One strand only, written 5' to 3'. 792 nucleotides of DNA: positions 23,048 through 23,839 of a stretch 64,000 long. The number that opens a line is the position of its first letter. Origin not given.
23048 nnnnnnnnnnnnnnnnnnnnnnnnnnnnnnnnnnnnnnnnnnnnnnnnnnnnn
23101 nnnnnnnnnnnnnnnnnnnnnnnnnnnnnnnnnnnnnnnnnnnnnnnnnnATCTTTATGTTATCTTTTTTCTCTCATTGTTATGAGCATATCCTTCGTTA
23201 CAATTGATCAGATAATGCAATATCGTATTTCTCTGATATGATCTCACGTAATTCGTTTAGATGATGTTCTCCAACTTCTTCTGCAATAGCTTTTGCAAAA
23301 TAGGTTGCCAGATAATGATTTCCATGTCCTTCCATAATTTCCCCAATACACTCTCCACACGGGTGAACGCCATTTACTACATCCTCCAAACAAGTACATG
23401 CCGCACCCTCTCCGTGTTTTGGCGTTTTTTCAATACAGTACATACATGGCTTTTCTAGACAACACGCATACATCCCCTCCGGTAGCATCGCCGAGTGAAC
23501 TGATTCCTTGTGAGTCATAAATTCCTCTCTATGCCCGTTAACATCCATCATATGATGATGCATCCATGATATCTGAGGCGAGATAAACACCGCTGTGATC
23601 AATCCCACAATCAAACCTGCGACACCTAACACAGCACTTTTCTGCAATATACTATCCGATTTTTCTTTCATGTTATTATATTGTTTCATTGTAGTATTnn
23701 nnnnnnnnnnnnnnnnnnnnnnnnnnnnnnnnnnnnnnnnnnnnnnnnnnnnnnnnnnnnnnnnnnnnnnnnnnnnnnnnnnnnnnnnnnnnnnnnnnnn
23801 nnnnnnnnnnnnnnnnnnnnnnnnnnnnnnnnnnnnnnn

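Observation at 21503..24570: Exported Cys/His/Met-rich five-gene cluster around DUF411 and DsbA, with no known pump, chaperone or regulator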

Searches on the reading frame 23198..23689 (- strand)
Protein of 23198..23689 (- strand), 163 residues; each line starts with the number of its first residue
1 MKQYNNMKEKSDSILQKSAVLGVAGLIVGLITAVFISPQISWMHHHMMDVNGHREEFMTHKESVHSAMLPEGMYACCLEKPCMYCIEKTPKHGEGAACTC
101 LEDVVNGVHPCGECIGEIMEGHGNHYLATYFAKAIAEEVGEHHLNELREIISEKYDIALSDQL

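Call 3: search_protein_families(library=pfam, proteins=[window:23198-23689:-], max_evalue=0.1)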
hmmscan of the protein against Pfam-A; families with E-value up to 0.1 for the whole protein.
window:23198-23689:- (163 aa): 1 family
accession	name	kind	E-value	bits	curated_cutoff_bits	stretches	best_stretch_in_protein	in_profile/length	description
PF04418.17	DUF543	-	0.028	14.8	24.1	0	5-36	16-47/75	Domain of unknown function (DUF543)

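Call 4: search_protein_families(library=ncbifam, proteins=[window:23198-23689:-], max_evalue=0.1)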
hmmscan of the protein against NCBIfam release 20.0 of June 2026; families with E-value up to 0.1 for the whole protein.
window:23198-23689:- (163 aa): 1 family
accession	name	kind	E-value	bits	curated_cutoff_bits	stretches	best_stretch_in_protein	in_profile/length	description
NF002982.0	PRK03699.1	equivalog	0.064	12.3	221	1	6-45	126-165/395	MFS transporter TsgA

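Call 9: find_homologous_proteins(query=window:23198-23689:-, max_evalue=0.01)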
Query window:23198-23689:- (163 aa): 451 proteins with E <= 0.01 among 481 candidates; the best 120 are listed.
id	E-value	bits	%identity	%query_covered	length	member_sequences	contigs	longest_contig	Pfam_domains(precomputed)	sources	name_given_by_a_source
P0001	4.3e-102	357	100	96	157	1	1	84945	-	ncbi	ncbi:hypothetical protein ACFL0L_01985 [Patescibacteria group bacterium]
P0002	1.4e-57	212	59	97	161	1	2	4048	-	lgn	-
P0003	4.1e-56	208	61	87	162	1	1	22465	-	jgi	-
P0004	5.9e-53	197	56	97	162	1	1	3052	-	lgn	-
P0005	2.4e-52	195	60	91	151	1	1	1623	-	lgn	-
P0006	8.4e-52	193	59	84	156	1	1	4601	-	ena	-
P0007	1.5e-51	193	51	94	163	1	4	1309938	-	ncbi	ncbi:MAG: hypothetical protein ACNFW9_04170 [Candidatus Kerfeldbacteria bacterium]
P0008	4.2e-51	191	54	95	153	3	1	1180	-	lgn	-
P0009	7.0e-51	190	53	98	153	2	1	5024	-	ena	-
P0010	7.2e-51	190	58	85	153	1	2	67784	-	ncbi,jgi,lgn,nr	ncbi:hypothetical protein HQ529_04155 [Candidatus Woesearchaeota archaeon]|nr:hypothetical protein [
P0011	8.7e-51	190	51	91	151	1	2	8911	-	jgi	-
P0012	2.3e-50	189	56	96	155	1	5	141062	-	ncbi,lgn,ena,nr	ncbi:hypothetical protein ISS07_05660 [Candidatus Woesearchaeota archaeon]|nr:hypothetical protein [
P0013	2.4e-50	189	58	85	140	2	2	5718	-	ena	-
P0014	3.1e-50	188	63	82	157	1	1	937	-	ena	-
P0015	3.2e-50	188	61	84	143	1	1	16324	-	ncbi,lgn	-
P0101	2.7e-46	176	55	96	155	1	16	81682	-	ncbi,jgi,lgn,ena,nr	ncbi:MAG: hypothetical protein COU40_02390 [Candidatus Moranbacteria bacterium CG10_big_fil_rev_8_21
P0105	3.5e-46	175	54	98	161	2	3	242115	-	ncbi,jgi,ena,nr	ncbi:MAG: hypothetical protein CMI53_00905 [Parcubacteria group bacterium]|jgi:hypothetical protein|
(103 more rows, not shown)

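Call 13: find_encoding_contigs(protein=P0007, flank=6000, max_places=2)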
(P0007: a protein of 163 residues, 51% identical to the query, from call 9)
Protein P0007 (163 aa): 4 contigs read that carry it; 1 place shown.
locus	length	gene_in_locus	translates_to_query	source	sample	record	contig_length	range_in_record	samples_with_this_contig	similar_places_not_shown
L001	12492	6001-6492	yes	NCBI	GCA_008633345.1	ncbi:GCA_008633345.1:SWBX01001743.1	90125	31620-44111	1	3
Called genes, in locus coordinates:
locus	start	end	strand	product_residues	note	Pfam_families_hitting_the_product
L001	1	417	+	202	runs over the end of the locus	PF00081:Sod_Fe_N, PF02777:Sod_Fe_C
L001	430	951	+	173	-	PF00210:Ferritin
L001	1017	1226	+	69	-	PF06902:Fer4_19, PF13459:Fer4_15, PF13370:Fer4_13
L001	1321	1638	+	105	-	-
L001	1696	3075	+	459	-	PF00403:HMA, PF02683:DsbD_TM, PF13386:DsbD_2, PF13473:Cupredoxin_1 (weak)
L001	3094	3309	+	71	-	PF00403:HMA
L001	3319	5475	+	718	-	PF00403:HMA, PF00122:E1-E2_ATPase, PF00702:Hydrolase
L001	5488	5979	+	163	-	PF04214:DUF411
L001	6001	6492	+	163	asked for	-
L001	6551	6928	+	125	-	-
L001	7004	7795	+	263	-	PF13462:Thioredoxin_4, PF13098:Thioredoxin_2, PF01323:DSBA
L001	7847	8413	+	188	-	-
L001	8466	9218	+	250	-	PF13098:Thioredoxin_2 (faint), PF13462:Thioredoxin_4, PF01323:DSBA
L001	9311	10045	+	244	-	PF13098:Thioredoxin_2 (weak), PF13462:Thioredoxin_4, PF01323:DSBA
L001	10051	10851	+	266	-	PF01790:LGT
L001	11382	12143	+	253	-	PF00142:Fer4_NifH (weak), PF01656:CbiA, PF02374:ArsA_ATPase (weak), PF06564:CBP_BcsQ (weak), PF09140:MipZ (weak), PF10609:ParA, PF13614:AAA_31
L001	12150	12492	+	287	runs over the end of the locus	PF02195:ParB_N, PF17762:HTH_ParB, PF23552:ParB_C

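Call 14: find_encoding_contigs(protein=P0012, flank=6000, max_places=2)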
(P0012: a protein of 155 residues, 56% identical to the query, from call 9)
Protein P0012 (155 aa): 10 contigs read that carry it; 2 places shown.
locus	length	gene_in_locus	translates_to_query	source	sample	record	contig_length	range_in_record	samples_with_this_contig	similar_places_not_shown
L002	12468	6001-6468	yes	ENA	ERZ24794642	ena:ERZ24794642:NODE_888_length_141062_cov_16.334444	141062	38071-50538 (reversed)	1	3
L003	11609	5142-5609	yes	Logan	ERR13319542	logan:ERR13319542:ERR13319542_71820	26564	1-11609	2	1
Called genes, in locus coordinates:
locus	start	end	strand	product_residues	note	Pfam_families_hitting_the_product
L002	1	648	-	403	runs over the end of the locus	PF01702:TGT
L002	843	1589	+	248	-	PF13098:Thioredoxin_2, PF13462:Thioredoxin_4, PF01323:DSBA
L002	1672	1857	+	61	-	-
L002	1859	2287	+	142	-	-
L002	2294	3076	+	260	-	-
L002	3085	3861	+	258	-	PF01790:LGT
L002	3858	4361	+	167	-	-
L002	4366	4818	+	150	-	PF04224:DUF417 (faint), PF04173:DoxD, PF07681:DoxX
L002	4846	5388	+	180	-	PF24034:DUF7343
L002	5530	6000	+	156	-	PF04214:DUF411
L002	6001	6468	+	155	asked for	-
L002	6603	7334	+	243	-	-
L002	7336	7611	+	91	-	-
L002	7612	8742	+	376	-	PF13192:Thioredoxin_3 (faint)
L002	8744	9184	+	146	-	PF05223:MecA_N (weak)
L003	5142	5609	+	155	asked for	-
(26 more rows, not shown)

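Call 18: find_encoding_contigs(protein=P0105, flank=6000, max_places=1)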
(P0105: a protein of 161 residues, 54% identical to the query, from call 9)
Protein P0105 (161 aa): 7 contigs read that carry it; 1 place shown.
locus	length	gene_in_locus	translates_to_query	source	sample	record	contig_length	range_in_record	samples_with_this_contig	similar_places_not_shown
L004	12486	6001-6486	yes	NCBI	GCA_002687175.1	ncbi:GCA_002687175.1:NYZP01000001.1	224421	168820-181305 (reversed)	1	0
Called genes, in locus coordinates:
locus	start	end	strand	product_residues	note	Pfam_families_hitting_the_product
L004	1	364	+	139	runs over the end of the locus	-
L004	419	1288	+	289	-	PF00990:GGDEF (weak)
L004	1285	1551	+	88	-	-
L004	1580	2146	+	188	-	PF13473:Cupredoxin_1, PF00116:COX2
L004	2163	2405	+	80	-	-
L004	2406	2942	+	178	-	PF10648:Gmad2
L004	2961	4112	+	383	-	PF07995:GSDH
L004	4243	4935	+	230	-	-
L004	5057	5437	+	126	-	-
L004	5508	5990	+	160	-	PF04214:DUF411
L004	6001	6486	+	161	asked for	-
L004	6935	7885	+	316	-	PF03320:FBPase_glpX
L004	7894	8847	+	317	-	PF01116:F_bP_aldolase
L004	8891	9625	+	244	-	PF04306:DUF456 (weak)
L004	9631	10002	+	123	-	PF01687:Flavokinase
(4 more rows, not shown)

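Call 19: find_encoding_contigs(protein=P0101, flank=6000, max_places=1)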
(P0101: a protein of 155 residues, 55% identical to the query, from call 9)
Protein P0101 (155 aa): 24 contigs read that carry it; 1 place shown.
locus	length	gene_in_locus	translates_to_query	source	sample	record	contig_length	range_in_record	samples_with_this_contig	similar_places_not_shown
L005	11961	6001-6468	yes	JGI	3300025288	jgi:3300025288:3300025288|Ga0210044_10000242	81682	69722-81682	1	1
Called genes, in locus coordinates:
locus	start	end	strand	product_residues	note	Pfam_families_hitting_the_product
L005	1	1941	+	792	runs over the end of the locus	PF13588:HSDR_N_2, PF02384:N6_Mtase, PF07669:Eco57I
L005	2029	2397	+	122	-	-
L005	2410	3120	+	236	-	PF18734:HEPN_AbiU2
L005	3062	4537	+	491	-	-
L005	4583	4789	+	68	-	PF04014:MazE_antitoxin (weak)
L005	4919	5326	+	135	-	-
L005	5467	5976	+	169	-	PF04214:DUF411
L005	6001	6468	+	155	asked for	-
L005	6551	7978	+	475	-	PF00403:HMA, PF13386:DsbD_2, PF13473:Cupredoxin_1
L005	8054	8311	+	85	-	PF00403:HMA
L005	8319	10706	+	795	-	PF00403:HMA, PF08282:Hydrolase_3 (faint), PF00122:E1-E2_ATPase, PF00702:Hydrolase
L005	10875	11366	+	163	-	-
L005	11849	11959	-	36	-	?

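Call 24: predict_structure(alignment_id=A1)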
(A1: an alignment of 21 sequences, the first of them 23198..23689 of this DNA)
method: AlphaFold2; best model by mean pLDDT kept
length: 163 residues; sequences in the alignment: 21
mean_pLDDT: 63.2   pTM: 0.33
mean pLDDT of the five models: 63.2, 62.8, 61.9, 61.4, 55.0
residues with pLDDT >= 90: 12; 70-90: 36; 50-70: 79; < 50: 36
segments of 3 or more residues with pLDDT < 50: 43-48, 72-96
pLDDT, mean of each block of 10 residues (from residue 1): 65 85 94 73 45 62 61 43 41 48 54 61 58 66 75 77 69
secondary structure, 60 per line:
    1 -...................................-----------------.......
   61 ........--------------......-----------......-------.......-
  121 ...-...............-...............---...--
elements in order: H2-36 H54-68 H83-88 H100-105 H113-119 H125-139 H141-155

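Call 25: search_solved_structures(query=A1, max_evalue=10, show_alignments=2)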
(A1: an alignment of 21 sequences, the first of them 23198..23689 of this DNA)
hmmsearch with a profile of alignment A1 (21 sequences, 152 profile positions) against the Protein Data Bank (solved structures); distinct sequences matched with E-value up to 10: 0.

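Call 28: find_related_loci(query=A1, collection=genome_contigs, flank=6000)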
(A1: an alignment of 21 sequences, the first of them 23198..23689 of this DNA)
Query A1 (163 aa) in genome_contigs; peptide patterns used: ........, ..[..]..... (x = any residue, [..] = any of these).
122 stretches matched a pattern; 79 encode a relative of the query (tblastn E <= 1e-3); 79 distinct loci.
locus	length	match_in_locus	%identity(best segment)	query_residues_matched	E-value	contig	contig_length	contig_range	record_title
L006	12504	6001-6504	51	4-163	5e-55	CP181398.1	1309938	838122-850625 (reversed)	MAG: Candidatus Kerfeldbacteria bacterium isolate MKparc4 chromosome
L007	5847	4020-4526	53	9-163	9e-55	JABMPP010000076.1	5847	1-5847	MAG: Candidatus Woesearchaeota archaeon isolate bin.305 k141_4526720, whole genome shotgun sequence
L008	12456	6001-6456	54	5-163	9e-54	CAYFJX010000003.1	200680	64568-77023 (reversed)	MAG TPA_asm: uncultured Methanosarcinales archaeon isolate ERP019367_co2_72 genome assembly, contig: NODE_71_length_2006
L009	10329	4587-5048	56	7-162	8e-54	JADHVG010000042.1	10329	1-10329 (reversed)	MAG: Candidatus Woesearchaeota archaeon isolate BS150m-G66 BS-150m-C5963, whole genome shotgun sequence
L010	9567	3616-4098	55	1-163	4e-53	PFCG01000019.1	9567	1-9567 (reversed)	MAG: Candidatus Moranbacteria bacterium CG10_big_fil_rev_8_21_14_0_10_35_21 CG10_8_21_14_0.10_scaffold_16213_c, whole ge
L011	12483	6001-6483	54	2-163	2e-53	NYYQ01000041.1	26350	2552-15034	MAG: Candidatus Woesearchaeota archaeon isolate ARS74 MHASMcontig_611596, whole genome shotgun sequence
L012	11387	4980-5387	61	26-162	6e-53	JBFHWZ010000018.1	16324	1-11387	MAG: Candidatus Woesearchaeota archaeon isolate Mix_sand09.2021.07.Z.43 k141_153274_length_16324_cov_11.6519, whole geno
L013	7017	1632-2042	60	21-160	1e-50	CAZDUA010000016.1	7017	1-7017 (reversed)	MAG TPA_asm: uncultured Methanosarcinales archaeon isolate binchicken_co165_291 genome assembly, contig: k141_2550358, w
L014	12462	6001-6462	52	6-162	6e-50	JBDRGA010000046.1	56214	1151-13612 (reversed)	MAG: Candidatus Woesearchaeota archaeon isolate MEGAHIT-group-1.404 k141_14013751, whole genome shotgun sequence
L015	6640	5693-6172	55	7-162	3e-50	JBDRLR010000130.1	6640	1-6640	MAG: Nanoarchaeota archaeon isolate MEGAHIT-group-1.787 k141_2259054, whole genome shotgun sequence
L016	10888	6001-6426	54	26-163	3e-50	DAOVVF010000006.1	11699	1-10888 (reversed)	MAG TPA_asm: Candidatus Parcubacteria bacterium isolate CSMAG_1698 CSMAG_1698_k141_2747781_length_11699_cov_8.0000, whol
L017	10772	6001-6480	51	1-155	1e-49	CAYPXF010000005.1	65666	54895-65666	MAG TPA_asm: uncultured Gammaproteobacteria bacterium isolate binchicken_co17_235 genome assembly, contig: NODE_1370_len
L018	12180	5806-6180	63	41-163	1e-49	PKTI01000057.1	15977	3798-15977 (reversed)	MAG: Candidatus Parcubacteria bacterium isolate BM519 sc_2149, whole genome shotgun sequence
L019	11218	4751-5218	49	5-155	5e-49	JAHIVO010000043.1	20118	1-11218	MAG: Patescibacteria group bacterium isolate MM_PC_MetaG.mb.84 MM_PC_MetaG.mb.84_k141_571385, whole genome shotgun seque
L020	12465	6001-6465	50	11-163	4e-49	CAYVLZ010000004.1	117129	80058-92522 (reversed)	MAG TPA_asm: Candidatus Woesearchaeota archaeon isolate SRP141376_co1_71 genome assembly, contig: NODE_377_length_117129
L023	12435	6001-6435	55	16-158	1e-48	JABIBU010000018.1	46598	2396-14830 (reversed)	MAG: Candidatus Magasanikbacteria bacterium isolate SI048_bin34 k141_303859, whole genome shotgun sequence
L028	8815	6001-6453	51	10-163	5e-48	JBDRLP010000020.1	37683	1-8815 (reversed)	MAG: Candidatus Iainarchaeum archaeon isolate MEGAHIT-group-1.784 k141_8110618, whole genome shotgun sequence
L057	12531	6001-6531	41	6-163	5e-42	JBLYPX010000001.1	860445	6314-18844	MAG: Candidatus Komeilibacteria bacterium isolate KTG4t2parc1 KTG4t2parc1, whole genome shotgun sequence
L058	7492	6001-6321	60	49-155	6e-42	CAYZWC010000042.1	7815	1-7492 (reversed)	MAG TPA_asm: uncultured Gammaproteobacteria bacterium isolate SRP141376_co1_229 genome assembly, contig: NODE_16268_leng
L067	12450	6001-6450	46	6-155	5e-38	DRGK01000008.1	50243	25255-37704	MAG TPA_asm: Candidatus Jorgensenbacteria bacterium isolate HyVt-344 HyVt-344_k145_611225, whole genome shotgun sequence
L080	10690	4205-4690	49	8-163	6e-49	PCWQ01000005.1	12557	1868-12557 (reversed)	MAG: Candidatus Komeilibacteria bacterium CG11_big_fil_rev_8_21_14_0_20_36_20 CG11_8_21_14_0.20_scaffold_4068_c, whole g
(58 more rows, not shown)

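Call 34: search_protein_families(library=pfam, proteins=[L067:4666-5835:+, L028:6487-7716:+, L007:3016-3546:+, L007:3550-4053:+, L028:3916-4596:+, L067:4332-4601:+, L067:6717-6911:+, L067:7464-7721:+, L001:7847-8413:+, L007:2044-2529:+], max_evalue=0.01)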
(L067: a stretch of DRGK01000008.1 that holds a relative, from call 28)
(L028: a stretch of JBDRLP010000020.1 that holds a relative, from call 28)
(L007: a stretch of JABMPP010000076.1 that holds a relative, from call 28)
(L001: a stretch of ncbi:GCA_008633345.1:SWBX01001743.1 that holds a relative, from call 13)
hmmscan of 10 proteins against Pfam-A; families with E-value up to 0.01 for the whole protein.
L067:4666-5835:+ (389 aa): 4 families
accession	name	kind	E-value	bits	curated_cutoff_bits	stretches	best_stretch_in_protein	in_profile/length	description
PF02683.22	DsbD_TM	-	2.7e-12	46.9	27.1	1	48-234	5-198/219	Cytochrome C biogenesis protein transmembrane domain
PF13386.12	DsbD_2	-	2.3e-07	31.4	24.9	1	95-251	43-198/199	Cytochrome C biogenesis protein transmembrane region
PF00001.26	7tm_1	-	0.003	17.5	30.5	1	233-294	190-257/260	7 transmembrane receptor (rhodopsin family)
PF14018.11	DUF4234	-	0.0076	16.8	25.3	0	79-107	37-62/70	Domain of unknown function (DUF4234)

L028:6487-7716:+ (409 aa): 2 families
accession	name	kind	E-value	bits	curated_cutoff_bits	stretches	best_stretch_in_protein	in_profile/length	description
PF11139.14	SfLAP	-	8.9e-05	22.5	35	1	195-404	3-207/213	Sap, sulfolipid-1-addressing protein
PF02683.22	DsbD_TM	-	9.5e-05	22.2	27.1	1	191-403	6-213/219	Cytochrome C biogenesis protein transmembrane domain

L007:3016-3546:+ (176 aa): 0 families

L007:3550-4053:+ (167 aa): 0 families

L028:3916-4596:+ (226 aa): 0 families

L067:4332-4601:+ (89 aa): 2 families
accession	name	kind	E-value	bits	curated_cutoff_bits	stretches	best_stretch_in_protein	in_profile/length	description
PF02583.22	Trns_repr_metal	-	2.3e-24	86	22.8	1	6-83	2-76/78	Metal-sensitive transcriptional repressor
PF03180.19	Lipoprotein_9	-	0.0057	16.3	27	1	10-84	141-216/236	NlpA lipoprotein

L067:6717-6911:+ (64 aa): 1 family
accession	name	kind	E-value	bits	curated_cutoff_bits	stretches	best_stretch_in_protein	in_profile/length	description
PF09889.16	DUF2116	-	0.0022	18.4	26.8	1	8-45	4-34/59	Probable treble clef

L067:7464-7721:+ (85 aa): 4 families
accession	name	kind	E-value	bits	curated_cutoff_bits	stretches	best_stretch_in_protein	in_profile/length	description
PF13192.12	Thioredoxin_3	-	4.2e-10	40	24.8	1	8-80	6-73/76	Thioredoxin domain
PF05768.20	Glrx-like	-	1.4e-06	29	26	1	3-81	1-76/77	Glutaredoxin-like domain (DUF836)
PF00462.30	Glutaredoxin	-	2.6e-05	24.8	22.9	1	8-66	5-59/60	Glutaredoxin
PF00085.26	Thioredoxin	-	0.00011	22.6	23.5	1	10-64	28-80/103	Thioredoxin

L001:7847-8413:+ (188 aa): 0 families

L007:2044-2529:+ (161 aa): 0 families

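Call 39: search_protein_representatives(alignment_id=A1)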
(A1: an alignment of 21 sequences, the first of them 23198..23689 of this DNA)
Query: 21 sequences, 152 profile positions. Proteins with E-value up to 0.001 (for the whole library): 92; up to 1e-10: 64; up to 1e-30: 37. The best 92 are listed.
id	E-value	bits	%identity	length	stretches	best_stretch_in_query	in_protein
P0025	5.3e-63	227.6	-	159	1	5-152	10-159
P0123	2.4e-59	215.7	-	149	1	31-152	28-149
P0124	2.4e-51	189.8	-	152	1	13-152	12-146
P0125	1.9e-49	183.6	-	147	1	7-152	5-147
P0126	1.5e-48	180.7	-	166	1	6-152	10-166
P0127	3.7e-48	179.4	-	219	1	8-145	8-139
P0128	9.2e-47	174.9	-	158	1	6-151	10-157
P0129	2.0e-46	173.8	-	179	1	27-151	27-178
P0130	2.5e-44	167.0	-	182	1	6-150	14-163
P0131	6.7e-44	165.6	-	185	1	8-144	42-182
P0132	9.4e-44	165.1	-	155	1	20-148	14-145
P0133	1.4e-42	161.3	-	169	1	33-152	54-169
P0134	5.7e-42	159.4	-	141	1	9-151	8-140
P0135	6.3e-42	159.2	-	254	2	10-120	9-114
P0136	8.6e-42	158.8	-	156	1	5-151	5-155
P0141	1.1e-38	148.7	-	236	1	48-145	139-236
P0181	7.4e-13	64.8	-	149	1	10-114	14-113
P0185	5.3e-11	58.8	-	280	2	55-113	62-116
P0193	2.3e-07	47.0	-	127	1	9-103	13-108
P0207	3.0e-04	36.9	-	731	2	49-107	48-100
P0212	7.5e-04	35.6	-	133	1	16-112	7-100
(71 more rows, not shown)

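Call 42: search_protein_families(library=pfam, proteins=[P0207, P0185, P0135, P0193, P0127, P0141, P0212, P0181], max_evalue=0.01)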
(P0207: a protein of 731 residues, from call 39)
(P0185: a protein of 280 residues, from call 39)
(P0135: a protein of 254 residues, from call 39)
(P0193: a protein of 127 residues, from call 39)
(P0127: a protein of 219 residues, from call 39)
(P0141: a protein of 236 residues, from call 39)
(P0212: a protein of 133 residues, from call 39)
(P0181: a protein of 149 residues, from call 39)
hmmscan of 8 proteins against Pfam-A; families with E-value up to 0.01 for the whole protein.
P0207 (731 aa): 0 families

P0185 (280 aa): 0 families

P0135 (254 aa): 0 families

P0193 (127 aa): 0 families

P0127 (219 aa): 1 family
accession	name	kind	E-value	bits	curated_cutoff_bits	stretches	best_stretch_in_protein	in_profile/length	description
PF13798.11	PCYCGC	-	1.5e-05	25.3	25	1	135-217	44-141/153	Protein of unknown function with PCYCGC motif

P0141 (236 aa): 2 families
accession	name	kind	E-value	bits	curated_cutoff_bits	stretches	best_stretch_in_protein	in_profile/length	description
PF04214.18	DUF411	-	2.7e-16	59.5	27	1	77-122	1-48/48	Protein of unknown function, DUF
PF00462.30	Glutaredoxin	-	0.00066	20.3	22.9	1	36-70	2-36/60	Glutaredoxin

P0212 (133 aa): 1 family
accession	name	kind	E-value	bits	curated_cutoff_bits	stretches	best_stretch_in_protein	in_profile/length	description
PF24455.1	DUF7571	-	0.0064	17.2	27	1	39-110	16-87/89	Family of unknown function (DUF7571)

P0181 (149 aa): 0 families
